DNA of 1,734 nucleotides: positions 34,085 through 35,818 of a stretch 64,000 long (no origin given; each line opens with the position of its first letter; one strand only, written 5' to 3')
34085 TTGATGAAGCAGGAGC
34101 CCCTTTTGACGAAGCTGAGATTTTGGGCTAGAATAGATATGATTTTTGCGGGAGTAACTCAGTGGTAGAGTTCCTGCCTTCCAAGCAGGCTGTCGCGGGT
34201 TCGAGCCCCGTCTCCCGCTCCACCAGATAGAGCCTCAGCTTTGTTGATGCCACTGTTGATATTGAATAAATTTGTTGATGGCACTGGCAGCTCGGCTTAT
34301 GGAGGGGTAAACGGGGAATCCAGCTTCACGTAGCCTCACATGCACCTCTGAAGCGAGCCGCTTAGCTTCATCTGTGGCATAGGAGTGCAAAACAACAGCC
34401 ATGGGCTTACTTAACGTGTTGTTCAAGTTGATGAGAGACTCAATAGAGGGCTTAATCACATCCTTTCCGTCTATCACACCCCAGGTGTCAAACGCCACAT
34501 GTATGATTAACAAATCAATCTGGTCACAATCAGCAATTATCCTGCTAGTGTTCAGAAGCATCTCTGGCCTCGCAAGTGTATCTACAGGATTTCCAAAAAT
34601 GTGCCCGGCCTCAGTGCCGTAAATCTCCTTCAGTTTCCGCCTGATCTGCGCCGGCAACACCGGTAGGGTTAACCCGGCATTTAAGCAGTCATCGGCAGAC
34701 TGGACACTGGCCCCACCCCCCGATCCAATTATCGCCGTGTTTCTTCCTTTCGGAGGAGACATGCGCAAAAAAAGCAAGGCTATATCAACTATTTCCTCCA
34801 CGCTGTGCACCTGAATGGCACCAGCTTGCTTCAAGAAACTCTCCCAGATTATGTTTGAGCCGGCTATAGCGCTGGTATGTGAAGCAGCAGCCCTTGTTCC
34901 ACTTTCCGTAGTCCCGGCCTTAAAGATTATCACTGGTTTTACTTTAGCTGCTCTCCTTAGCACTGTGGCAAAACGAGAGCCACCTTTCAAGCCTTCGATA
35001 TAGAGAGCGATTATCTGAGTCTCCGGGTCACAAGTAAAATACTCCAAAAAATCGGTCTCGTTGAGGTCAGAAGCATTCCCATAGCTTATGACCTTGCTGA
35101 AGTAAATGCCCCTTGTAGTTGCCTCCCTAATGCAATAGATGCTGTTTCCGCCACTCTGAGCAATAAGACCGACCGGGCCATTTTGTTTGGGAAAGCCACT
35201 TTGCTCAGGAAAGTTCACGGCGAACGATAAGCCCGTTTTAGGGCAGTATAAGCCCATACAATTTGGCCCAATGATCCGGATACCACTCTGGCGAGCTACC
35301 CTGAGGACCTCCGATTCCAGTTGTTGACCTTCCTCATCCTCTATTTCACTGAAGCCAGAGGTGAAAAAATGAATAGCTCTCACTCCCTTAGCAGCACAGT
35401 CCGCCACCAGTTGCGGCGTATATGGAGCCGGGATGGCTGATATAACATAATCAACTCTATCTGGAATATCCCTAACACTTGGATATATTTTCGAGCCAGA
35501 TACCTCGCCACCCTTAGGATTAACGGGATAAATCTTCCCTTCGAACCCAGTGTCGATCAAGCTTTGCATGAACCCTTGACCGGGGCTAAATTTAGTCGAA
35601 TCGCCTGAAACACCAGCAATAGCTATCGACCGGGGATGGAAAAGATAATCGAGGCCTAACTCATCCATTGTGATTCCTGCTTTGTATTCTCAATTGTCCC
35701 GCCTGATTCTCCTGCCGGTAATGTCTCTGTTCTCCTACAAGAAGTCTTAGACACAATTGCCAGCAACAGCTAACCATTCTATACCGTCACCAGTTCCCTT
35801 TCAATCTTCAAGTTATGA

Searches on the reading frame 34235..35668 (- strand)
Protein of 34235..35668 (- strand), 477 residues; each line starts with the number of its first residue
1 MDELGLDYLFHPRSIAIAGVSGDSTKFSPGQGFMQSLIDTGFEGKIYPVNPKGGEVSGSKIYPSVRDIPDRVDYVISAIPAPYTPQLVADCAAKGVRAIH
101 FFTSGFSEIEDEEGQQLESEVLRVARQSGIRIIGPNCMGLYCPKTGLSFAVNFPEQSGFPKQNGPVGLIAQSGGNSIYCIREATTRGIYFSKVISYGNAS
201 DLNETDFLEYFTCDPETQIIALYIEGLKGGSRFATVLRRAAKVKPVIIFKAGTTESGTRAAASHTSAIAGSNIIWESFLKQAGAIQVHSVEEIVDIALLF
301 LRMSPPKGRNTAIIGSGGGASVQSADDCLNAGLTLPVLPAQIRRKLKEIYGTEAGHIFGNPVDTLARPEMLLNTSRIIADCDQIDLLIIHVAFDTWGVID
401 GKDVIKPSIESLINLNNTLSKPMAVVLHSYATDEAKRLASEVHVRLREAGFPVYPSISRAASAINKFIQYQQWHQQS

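Call 7: search_protein_families(library=pfam, proteins=[window:34235-35668:-])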
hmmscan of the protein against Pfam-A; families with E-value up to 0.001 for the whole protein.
window:34235-35668:- (477 aa): 3 families
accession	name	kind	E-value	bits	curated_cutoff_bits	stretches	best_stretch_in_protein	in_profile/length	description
PF13607.11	Succ_CoA_lig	-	9.8e-47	158.6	27.4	1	164-299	2-137/138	Succinyl-CoA ligase like flavodoxin domain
PF13380.12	CoA_binding_2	-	7.1e-22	78.5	22.8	1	13-141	1-114/116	CoA binding domain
PF02629.25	CoA_binding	-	5.7e-10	40.3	22.3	1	13-105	4-97/97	CoA binding domain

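Call 52: find_homologous_proteins(query=window:34235-35668:-, max_evalue=1e-100)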
Query window:34235-35668:- (477 aa): 2689 proteins with E <= 1e-100 among 8000 candidates; the best 120 are listed.
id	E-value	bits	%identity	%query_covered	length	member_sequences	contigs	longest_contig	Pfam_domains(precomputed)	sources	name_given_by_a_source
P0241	0.0e+0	1075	100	100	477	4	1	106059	PF02629.26,PF13607.12,PF13380.13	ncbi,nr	ncbi:MAG TPA: hypothetical protein G4O12_00170 [Dehalococcoidia bacterium]|nr:hypothetical protein [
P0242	3.8e-239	812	74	100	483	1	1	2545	PF02629.26,PF13607.12,PF13380.13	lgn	-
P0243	5.3e-229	779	72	99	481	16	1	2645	PF02629.26,PF13607.12,PF13380.13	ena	-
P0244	2.4e-228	777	70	100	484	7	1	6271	PF02629.26,PF13607.12,PF13380.13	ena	-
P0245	1.1e-227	775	72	100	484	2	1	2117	PF02629.26,PF13607.12,PF13380.13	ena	-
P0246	1.2e-225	768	69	100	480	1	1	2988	PF02629.26,PF13607.12,PF13380.13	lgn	-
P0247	1.3e-225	768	70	100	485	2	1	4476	PF02629.26,PF13607.12,PF13380.13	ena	-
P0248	4.3e-225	766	70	100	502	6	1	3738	PF02629.26,PF13607.12,PF13380.13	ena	-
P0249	2.5e-224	763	69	100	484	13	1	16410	PF02629.26,PF13607.12,PF13380.13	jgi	-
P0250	3.8e-224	763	70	99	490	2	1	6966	PF02629.26,PF13607.12,PF13380.13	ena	-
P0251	5.7e-221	752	68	100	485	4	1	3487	PF02629.26,PF13607.12,PF13380.13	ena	-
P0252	3.8e-220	750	68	99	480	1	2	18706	PF02629.26,PF13607.12,PF13380.13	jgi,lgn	-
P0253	5.7e-219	746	68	100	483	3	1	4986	PF02629.26,PF13607.12,PF13380.13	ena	-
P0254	9.6e-216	735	69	100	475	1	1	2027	PF02629.26,PF13607.12,PF13380.13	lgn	-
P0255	1.1e-215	735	68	100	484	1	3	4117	PF02629.26,PF13607.12,PF13380.13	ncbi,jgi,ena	-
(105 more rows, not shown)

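Call 53: find_encoding_contigs(protein=P0249, flank=6000, max_places=2)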
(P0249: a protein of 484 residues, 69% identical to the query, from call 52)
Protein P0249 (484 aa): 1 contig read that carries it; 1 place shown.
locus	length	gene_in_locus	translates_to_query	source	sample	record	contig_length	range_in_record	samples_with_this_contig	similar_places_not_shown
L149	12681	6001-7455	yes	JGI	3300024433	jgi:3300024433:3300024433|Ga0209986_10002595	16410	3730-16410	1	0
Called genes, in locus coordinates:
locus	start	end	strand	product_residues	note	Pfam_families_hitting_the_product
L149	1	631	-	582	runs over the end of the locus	PF02129:Peptidase_S15, PF08530:PepX_C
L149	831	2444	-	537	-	PF00501:AMP-binding, PF13193:AMP-binding_C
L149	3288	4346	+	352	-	PF10974:DUF2804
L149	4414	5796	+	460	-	PF13347:MFS_2, PF03092:BT1, PF07690:MFS_1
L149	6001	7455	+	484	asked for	PF02629:CoA_binding (weak), PF13380:CoA_binding_2, PF13607:Succ_CoA_lig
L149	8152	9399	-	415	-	PF27098:Rv0959_3rd (faint), PF13519:VWA_2 (weak)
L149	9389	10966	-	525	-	PF01078:Mg_chelatase (faint), PF07728:AAA_5 (weak)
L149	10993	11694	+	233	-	-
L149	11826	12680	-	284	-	?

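Call 54: find_encoding_contigs(protein=P0252, flank=6000, max_places=2)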
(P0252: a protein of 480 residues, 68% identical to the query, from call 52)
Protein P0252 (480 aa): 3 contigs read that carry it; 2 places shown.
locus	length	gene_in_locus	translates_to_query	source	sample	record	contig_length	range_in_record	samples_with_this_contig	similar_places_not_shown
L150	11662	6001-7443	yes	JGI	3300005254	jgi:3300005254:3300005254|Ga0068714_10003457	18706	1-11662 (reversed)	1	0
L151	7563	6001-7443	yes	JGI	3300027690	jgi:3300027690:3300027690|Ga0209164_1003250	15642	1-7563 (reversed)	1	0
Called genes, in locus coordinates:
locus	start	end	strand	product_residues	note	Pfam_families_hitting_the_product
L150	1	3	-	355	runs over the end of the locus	PF01855:POR_N, PF02780:Transketolase_C (weak), PF17147:PFOR_II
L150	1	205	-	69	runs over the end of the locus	PF12797:Fer4_2 (faint), PF14697:Fer4_21 (faint), PF25160:LdpA_Fe-S-bd (faint), PF00037:Fer4 (weak), PF12837:Fer4_6 (weak), PF13237:Fer4_10 (faint), PF12838:Fer4_7, PF13187:Fer4_9 (weak), +2 more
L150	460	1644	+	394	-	PF00162:PGK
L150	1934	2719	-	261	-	PF01869:BcrAD_BadFG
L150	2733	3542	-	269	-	PF01869:BcrAD_BadFG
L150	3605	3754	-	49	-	-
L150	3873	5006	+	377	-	PF02771:Acyl-CoA_dh_N, PF02770:Acyl-CoA_dh_M, PF00441:Acyl-CoA_dh_1, PF08028:Acyl-CoA_dh_2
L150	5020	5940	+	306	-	PF04909:Amidohydro_2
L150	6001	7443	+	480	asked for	PF02629:CoA_binding, PF13380:CoA_binding_2, PF13607:Succ_CoA_lig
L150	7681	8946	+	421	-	PF00108:Thiolase_N, PF02803:Thiolase_C, PF22691:Thiolase_C_1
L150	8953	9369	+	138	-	PF12172:zf-ChsH2, PF01796:OB_ChsH2_C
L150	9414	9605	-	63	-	PF10133:CooT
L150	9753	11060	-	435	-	-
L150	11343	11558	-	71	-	PF26551:DUF8180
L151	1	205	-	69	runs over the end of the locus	PF12797:Fer4_2 (faint), PF14697:Fer4_21 (faint), PF25160:LdpA_Fe-S-bd (faint), PF00037:Fer4 (weak), PF12837:Fer4_6 (weak), PF13237:Fer4_10 (faint), PF12838:Fer4_7, PF13187:Fer4_9 (weak), +2 more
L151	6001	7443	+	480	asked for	PF02629:CoA_binding, PF13380:CoA_binding_2, PF13607:Succ_CoA_lig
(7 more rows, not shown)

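Call 55: find_encoding_contigs(protein=P0244, flank=6000, max_places=2)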
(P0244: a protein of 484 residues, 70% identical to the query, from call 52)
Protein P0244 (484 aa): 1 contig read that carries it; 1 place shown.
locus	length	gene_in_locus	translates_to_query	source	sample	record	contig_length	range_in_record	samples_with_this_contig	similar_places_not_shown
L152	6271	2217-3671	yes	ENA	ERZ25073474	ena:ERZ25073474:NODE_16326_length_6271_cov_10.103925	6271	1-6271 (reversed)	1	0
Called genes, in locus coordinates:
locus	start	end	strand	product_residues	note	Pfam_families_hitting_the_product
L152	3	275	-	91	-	?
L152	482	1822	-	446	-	PF04389:Peptidase_M28, PF01546:Peptidase_M20, PF07687:M20_dimer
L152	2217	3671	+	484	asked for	PF02629:CoA_binding, PF13380:CoA_binding_2, PF13607:Succ_CoA_lig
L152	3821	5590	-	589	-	PF01144:CoA_trans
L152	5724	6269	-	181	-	?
